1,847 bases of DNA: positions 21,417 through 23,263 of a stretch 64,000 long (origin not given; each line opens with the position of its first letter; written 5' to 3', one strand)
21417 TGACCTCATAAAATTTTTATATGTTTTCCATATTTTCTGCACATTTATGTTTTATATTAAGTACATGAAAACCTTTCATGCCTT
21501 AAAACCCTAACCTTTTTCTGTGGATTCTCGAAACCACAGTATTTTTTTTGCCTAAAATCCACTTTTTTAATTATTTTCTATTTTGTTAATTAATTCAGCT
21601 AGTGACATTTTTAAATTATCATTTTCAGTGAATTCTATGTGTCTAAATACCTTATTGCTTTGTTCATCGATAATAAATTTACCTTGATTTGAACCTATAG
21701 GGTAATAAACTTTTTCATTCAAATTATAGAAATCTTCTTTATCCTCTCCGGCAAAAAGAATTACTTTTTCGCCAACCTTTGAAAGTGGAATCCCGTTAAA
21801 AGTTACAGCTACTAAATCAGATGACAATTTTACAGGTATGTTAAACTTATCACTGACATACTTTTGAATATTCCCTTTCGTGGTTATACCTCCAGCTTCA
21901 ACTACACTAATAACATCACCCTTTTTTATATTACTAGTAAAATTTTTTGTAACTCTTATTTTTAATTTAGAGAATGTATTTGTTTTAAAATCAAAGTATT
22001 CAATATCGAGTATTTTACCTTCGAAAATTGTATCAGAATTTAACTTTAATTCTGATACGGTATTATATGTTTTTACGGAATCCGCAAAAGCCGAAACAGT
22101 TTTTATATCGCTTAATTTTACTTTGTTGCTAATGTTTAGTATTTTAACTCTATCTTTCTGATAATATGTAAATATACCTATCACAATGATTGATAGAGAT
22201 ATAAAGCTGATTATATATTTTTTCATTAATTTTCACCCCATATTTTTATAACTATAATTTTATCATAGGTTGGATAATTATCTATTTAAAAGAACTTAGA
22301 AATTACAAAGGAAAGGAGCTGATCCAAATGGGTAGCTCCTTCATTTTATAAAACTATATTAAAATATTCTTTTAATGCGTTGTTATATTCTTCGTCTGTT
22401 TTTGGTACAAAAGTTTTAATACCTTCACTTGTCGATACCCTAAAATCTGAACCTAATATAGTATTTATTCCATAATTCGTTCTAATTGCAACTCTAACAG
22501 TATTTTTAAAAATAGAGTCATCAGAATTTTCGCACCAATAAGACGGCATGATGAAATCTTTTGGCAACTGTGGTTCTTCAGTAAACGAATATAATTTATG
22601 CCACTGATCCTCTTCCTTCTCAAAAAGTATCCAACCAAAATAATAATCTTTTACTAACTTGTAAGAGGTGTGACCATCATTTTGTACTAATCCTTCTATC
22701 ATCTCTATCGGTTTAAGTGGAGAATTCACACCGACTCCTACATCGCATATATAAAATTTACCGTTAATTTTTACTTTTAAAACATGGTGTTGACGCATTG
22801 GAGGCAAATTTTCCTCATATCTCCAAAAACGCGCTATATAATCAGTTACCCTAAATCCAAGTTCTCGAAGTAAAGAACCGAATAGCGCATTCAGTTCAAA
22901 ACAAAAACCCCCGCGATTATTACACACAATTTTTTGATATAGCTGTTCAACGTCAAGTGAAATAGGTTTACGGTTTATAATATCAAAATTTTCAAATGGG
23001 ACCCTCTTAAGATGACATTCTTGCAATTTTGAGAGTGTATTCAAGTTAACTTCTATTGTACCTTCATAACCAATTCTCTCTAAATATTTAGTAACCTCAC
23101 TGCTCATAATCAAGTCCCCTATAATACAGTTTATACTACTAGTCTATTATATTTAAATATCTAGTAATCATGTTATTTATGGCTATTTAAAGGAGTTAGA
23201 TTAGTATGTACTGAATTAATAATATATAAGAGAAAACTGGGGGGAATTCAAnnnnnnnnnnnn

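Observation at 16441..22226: Relic of a segmental duplication: gene fragment plus repeat copy mirrors an intact gene plus repeat copy 5 kb away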

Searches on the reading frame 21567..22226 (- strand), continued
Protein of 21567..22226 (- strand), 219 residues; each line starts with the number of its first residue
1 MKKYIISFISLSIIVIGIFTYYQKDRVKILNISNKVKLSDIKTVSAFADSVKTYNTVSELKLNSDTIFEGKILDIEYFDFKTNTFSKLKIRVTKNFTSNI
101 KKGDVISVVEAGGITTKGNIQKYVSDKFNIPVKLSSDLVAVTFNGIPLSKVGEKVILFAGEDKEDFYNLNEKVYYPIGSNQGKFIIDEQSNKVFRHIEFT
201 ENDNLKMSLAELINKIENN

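Call 74: get_annotated_region(hit=H1, flank=4000)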
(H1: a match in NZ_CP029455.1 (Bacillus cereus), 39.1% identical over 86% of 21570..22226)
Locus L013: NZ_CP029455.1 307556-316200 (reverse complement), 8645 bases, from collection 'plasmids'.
description: Bacillus cereus strain FORC087 plasmid pFORC087.1, complete sequence
organism: Bacillus cereus (NCBI taxid 1396)
taxonomy: Bacteria; Bacillota; Bacilli; Bacillales; Bacillaceae; Bacillus; Bacillus cereus
host: -; source: Chives; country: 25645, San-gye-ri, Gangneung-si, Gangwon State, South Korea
typing (MOB-suite, as given by PLSDB): non-mobilizable; replicon rep_cluster_164,rep_cluster_1751
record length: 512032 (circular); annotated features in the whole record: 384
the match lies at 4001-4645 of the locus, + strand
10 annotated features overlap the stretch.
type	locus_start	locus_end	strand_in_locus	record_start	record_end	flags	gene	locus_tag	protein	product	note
CDS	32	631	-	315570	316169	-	-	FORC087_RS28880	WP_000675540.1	hypothetical protein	-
CDS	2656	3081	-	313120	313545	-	-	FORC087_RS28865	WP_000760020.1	DUF4362 domain-containing protein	-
CDS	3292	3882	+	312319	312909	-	-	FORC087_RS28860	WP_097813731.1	matrixin family metalloprotease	GO:0006508 - proteolysis [Evidence IEA]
CDS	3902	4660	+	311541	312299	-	-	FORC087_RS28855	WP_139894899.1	hypothetical protein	-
CDS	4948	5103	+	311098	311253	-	-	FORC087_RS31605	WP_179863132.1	hypothetical protein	-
CDS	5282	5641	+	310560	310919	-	-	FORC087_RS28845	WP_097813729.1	hypothetical protein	-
CDS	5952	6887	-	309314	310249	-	-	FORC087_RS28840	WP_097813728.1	DUF3994 domain-containing protein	-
CDS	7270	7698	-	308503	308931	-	-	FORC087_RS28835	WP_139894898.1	hypothetical protein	-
CDS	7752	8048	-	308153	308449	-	-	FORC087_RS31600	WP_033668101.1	hypothetical protein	-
CDS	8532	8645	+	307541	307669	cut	-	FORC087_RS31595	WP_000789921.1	hypothetical protein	-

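Call 75: search_protein_families(library=pfam, proteins=[L012:3200-3805:+, L013:3292-3882:+, L011:3314-4552:+, L008:5280-5612:+, L008:5533-5841:+, L012:3854-4618:+, L013:3902-4660:+], max_evalue=0.01)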
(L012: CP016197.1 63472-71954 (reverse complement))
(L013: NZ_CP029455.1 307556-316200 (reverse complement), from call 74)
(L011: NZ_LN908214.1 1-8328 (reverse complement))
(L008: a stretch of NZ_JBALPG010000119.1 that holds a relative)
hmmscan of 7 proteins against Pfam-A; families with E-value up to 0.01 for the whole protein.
L012:3200-3805:+ (201 aa): 8 families
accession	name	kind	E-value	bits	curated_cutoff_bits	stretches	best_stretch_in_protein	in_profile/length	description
PF00413.30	Peptidase_M10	-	4.6e-09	36.8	24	1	85-201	39-158/159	Matrixin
PF13688.12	Reprolysin_5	-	0.00013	22.7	27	1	63-175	71-163/196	Metallo-peptidase family M12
PF13582.12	Reprolysin_3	-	0.00021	22.3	22.4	1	147-170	98-123/123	Metallo-peptidase family M12B Reprolysin-like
PF05572.19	Peptidase_M43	-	0.00042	20.7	23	1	133-191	47-101/152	Pregnancy-associated plasma protein-A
PF01400.30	Astacin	-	0.00066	19.8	22.5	0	152-171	77-96/189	Astacin (Peptidase family M12A)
PF13583.11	Reprolysin_4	-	0.0021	18.2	22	1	155-176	137-158/203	Metallo-peptidase family M12B Reprolysin-like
PF12044.14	Metallopep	-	0.0028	16.7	27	1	155-179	316-338/427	Putative peptidase family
PF13574.12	Reprolysin_2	-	0.0079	16.5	27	0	152-175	124-147/195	Metallo-peptidase family M12B Reprolysin-like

L013:3292-3882:+ (196 aa): 6 families
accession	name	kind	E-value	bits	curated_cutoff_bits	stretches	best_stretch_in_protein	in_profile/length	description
PF00413.30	Peptidase_M10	-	4.4e-07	30.4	24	1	58-195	25-158/159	Matrixin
PF13574.12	Reprolysin_2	-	0.00025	21.4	27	1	143-166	123-146/195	Metallo-peptidase family M12B Reprolysin-like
PF13583.11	Reprolysin_4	-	0.00034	20.7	22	1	147-164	137-154/203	Metallo-peptidase family M12B Reprolysin-like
PF13688.12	Reprolysin_5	-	0.00046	20.9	27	1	141-166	137-162/196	Metallo-peptidase family M12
PF13582.12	Reprolysin_3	-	0.0027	18.6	22.4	1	142-162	107-123/123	Metallo-peptidase family M12B Reprolysin-like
PF12044.14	Metallopep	-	0.0031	16.6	27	1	147-174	316-339/427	Putative peptidase family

L011:3314-4552:+ (412 aa): 6 families
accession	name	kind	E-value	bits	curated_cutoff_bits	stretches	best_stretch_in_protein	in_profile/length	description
PF00413.30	Peptidase_M10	-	5.8e-08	33.2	24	1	51-192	22-158/159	Matrixin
PF13688.12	Reprolysin_5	-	2.3e-05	25.1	27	1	59-174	67-164/196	Metallo-peptidase family M12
PF05572.19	Peptidase_M43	-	0.00064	20.1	23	1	122-181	49-103/152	Pregnancy-associated plasma protein-A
PF16313.11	DUF4953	-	0.0023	17.6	24.2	1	147-167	16-36/316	Met-zincin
PF13582.12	Reprolysin_3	-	0.003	18.5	22.4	1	137-160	99-122/123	Metallo-peptidase family M12B Reprolysin-like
PF13574.12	Reprolysin_2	-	0.0049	17.2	27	0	134-170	115-147/195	Metallo-peptidase family M12B Reprolysin-like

L008:5280-5612:+ (110 aa): 1 family
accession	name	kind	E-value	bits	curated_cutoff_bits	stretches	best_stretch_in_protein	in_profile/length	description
PF00589.27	Phage_integrase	-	6.3e-14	52.6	27.1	1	2-98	70-169/172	Phage integrase family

L008:5533-5841:+ (102 aa): 0 families

L012:3854-4618:+ (254 aa): 0 families

L013:3902-4660:+ (252 aa): 0 families

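Call 82: search_dna_similar(query=window:21570-22226:-, collection=phages, mode=protein, max_evalue=0.001, max_rows=15)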
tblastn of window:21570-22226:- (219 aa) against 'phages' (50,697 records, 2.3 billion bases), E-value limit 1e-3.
No match.

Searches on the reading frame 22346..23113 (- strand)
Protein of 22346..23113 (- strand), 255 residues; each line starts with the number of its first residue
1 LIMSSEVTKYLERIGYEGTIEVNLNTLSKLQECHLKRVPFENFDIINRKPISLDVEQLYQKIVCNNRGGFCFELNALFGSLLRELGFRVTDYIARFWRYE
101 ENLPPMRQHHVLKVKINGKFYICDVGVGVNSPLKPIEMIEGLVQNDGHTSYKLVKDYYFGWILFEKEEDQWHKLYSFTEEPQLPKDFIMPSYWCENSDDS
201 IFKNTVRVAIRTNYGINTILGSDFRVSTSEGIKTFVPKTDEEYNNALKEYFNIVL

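Call 7: search_protein_families(library=pfam, proteins=[window:22346-23113:-], max_evalue=0.01)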
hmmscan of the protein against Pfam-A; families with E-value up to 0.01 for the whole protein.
window:22346-23113:- (255 aa): 1 family
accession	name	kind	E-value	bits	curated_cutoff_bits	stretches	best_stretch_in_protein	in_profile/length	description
PF00797.23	Acetyltransf_2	-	1.1e-61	209.2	22.8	1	23-255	1-235/240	N-acetyltransferase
